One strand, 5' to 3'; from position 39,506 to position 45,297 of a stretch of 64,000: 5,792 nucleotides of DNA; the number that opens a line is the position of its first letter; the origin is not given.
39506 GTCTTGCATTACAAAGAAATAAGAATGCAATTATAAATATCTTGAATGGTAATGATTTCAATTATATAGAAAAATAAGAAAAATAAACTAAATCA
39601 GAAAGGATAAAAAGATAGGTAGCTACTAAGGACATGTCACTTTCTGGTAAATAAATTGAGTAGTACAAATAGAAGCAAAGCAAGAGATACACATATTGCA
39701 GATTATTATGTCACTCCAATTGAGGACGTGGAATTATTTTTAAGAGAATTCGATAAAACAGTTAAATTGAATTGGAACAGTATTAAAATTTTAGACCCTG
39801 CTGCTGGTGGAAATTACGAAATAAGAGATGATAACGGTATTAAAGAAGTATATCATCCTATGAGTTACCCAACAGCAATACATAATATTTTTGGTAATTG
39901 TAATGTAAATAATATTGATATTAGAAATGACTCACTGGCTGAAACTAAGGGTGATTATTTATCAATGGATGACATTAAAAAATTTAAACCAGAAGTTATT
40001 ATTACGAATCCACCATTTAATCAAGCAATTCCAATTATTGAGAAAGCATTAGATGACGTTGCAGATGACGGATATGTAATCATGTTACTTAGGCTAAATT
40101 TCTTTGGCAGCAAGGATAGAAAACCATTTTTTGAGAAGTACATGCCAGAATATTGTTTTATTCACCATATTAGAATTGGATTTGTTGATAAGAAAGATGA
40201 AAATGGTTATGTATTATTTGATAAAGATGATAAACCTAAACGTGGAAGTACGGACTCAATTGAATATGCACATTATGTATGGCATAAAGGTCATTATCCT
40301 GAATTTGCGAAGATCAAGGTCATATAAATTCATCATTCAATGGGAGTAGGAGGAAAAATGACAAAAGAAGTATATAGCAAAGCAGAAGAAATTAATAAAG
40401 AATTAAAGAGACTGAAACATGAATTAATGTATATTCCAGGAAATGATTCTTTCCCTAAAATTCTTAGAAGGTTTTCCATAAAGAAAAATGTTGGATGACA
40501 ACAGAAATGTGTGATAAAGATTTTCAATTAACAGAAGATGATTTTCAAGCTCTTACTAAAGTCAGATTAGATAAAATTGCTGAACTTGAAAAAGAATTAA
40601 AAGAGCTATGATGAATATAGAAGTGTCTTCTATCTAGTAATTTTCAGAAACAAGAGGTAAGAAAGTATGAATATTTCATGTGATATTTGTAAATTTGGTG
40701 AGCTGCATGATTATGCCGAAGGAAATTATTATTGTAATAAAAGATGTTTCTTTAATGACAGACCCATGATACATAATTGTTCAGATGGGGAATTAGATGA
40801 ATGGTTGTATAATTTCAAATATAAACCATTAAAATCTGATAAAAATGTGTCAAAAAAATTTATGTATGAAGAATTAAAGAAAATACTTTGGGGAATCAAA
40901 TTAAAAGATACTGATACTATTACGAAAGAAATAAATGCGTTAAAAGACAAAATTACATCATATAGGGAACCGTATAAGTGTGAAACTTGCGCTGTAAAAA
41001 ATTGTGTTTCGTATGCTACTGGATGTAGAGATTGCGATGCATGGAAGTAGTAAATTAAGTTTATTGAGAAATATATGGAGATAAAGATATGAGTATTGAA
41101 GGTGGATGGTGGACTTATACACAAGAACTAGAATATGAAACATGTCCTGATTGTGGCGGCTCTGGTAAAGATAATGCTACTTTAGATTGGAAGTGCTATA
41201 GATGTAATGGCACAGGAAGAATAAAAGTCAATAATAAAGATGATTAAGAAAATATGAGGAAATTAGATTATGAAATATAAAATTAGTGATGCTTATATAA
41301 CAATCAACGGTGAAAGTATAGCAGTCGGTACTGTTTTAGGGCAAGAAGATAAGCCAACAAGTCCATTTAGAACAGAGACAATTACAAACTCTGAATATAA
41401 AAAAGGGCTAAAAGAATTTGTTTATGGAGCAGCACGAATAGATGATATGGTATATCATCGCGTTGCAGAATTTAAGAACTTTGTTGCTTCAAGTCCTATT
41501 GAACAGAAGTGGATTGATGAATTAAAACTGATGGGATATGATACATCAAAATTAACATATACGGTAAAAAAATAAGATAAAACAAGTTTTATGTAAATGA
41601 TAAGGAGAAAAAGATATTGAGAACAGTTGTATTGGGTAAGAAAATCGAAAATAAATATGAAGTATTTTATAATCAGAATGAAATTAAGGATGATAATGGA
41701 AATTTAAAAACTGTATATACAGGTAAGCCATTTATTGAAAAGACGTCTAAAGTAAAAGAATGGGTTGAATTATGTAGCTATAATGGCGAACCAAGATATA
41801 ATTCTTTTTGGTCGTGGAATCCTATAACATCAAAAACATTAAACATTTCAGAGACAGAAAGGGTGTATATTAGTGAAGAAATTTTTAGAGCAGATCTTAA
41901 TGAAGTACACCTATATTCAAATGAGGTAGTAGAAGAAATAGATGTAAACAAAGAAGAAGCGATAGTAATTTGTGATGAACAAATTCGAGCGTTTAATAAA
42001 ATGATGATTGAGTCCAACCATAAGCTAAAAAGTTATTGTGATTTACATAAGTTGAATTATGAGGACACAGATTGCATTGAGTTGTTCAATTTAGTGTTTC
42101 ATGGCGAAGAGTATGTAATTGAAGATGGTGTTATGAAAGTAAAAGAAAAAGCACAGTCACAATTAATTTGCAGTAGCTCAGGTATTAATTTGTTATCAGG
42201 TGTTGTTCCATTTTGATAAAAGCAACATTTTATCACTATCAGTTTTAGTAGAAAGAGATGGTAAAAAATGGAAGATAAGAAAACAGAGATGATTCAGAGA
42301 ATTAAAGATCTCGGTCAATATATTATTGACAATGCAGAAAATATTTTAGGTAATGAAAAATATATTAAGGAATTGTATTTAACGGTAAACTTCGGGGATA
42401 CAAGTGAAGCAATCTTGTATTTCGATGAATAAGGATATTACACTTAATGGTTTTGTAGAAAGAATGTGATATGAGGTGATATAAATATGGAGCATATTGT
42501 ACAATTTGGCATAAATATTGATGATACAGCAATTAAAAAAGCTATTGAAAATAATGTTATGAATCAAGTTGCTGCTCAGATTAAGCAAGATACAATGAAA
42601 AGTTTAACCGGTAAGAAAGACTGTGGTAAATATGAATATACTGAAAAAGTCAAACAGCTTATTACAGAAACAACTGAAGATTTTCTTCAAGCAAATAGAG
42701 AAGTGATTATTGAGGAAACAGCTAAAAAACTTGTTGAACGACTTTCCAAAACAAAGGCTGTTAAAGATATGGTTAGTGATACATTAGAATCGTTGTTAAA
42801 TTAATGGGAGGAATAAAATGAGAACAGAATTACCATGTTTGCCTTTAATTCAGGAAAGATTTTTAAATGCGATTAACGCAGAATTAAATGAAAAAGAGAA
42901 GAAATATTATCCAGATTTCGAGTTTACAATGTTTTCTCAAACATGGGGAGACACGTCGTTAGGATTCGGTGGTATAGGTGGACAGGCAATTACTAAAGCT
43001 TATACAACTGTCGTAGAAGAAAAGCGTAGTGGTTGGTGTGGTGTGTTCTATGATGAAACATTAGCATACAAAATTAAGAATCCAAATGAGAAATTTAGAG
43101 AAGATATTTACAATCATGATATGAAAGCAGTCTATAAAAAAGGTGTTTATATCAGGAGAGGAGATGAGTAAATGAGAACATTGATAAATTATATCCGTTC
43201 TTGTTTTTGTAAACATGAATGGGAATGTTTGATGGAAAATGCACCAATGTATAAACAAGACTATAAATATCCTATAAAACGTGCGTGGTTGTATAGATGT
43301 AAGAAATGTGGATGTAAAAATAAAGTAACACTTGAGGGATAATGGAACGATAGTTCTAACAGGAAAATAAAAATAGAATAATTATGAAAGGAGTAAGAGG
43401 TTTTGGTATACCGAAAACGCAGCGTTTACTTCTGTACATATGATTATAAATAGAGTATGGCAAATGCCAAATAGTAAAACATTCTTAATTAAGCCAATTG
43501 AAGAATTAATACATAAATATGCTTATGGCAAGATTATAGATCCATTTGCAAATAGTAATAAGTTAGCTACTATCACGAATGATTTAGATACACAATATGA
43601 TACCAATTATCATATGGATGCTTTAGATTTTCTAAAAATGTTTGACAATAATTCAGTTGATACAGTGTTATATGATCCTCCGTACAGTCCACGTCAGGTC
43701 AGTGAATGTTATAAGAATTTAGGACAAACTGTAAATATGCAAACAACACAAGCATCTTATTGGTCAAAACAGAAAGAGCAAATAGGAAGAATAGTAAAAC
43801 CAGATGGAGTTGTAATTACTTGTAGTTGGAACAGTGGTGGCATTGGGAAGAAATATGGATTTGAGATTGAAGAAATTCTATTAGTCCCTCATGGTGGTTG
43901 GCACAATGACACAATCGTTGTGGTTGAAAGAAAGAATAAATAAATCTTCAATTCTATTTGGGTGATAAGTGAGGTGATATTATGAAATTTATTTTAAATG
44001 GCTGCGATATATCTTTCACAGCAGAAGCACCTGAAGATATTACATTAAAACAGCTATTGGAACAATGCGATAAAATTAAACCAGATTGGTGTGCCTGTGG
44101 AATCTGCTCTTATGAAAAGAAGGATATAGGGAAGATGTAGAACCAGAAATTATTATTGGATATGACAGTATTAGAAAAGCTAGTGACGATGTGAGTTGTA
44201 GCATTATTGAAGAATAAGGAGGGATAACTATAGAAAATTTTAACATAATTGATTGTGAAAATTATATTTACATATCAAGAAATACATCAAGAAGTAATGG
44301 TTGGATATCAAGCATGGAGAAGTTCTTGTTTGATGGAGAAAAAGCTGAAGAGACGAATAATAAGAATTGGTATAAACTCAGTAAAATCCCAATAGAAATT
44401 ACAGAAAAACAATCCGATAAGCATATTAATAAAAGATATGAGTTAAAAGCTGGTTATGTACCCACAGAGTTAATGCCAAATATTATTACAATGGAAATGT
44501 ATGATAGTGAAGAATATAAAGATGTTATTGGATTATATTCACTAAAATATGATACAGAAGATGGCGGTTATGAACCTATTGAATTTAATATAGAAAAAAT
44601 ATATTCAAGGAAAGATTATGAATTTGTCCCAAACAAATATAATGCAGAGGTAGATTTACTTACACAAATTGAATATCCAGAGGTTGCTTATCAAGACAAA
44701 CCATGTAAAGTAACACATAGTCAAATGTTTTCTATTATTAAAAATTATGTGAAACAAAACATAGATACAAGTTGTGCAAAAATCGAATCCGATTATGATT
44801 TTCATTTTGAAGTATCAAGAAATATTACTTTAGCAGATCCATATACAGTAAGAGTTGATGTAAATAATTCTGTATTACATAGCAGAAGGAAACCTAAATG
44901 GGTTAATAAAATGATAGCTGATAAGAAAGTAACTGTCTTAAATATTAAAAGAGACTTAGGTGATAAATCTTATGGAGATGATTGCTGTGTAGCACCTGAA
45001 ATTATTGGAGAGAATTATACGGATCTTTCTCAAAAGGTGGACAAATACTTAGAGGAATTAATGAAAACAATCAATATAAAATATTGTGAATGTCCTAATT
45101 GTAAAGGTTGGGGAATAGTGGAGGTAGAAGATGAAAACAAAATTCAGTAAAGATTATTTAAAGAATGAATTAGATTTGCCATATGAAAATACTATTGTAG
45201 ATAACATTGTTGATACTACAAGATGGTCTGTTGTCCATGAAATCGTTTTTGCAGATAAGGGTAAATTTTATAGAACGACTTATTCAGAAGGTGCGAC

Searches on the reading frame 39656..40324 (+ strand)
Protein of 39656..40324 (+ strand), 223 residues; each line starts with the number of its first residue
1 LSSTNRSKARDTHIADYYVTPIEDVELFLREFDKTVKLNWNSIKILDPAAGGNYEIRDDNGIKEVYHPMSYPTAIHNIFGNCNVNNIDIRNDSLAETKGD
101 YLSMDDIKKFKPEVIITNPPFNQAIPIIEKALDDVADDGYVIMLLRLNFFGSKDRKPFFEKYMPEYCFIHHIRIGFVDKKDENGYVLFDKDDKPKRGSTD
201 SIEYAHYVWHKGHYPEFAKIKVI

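Call 101: search_protein_families(library=phrogs, proteins=[window:39656-40324:+], max_evalue=0.0001)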
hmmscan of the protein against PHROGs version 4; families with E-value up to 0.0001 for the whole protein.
window:39656-40324:+ (223 aa): 1 family
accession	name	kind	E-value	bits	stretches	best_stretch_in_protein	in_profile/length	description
phrog_799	-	other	2.5e-40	140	1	1-218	198-373/458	DNA methyltransferase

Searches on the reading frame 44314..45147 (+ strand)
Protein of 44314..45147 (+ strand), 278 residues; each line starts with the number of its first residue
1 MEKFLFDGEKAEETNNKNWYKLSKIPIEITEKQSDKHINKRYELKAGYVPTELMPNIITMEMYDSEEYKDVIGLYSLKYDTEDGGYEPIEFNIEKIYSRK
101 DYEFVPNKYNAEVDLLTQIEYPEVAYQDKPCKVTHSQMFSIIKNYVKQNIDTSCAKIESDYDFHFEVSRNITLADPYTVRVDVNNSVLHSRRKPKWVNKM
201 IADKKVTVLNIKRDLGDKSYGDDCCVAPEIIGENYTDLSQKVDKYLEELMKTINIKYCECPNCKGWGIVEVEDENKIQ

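Call 101: search_protein_families(library=phrogs, proteins=[window:44314-45147:+], max_evalue=0.0001)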
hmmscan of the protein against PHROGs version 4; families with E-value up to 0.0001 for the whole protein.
window:44314-45147:+ (278 aa): 1 family
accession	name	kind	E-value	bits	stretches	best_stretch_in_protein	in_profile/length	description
phrog_20113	-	unknown function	2.1e-41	143.3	1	2-270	36-330/333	-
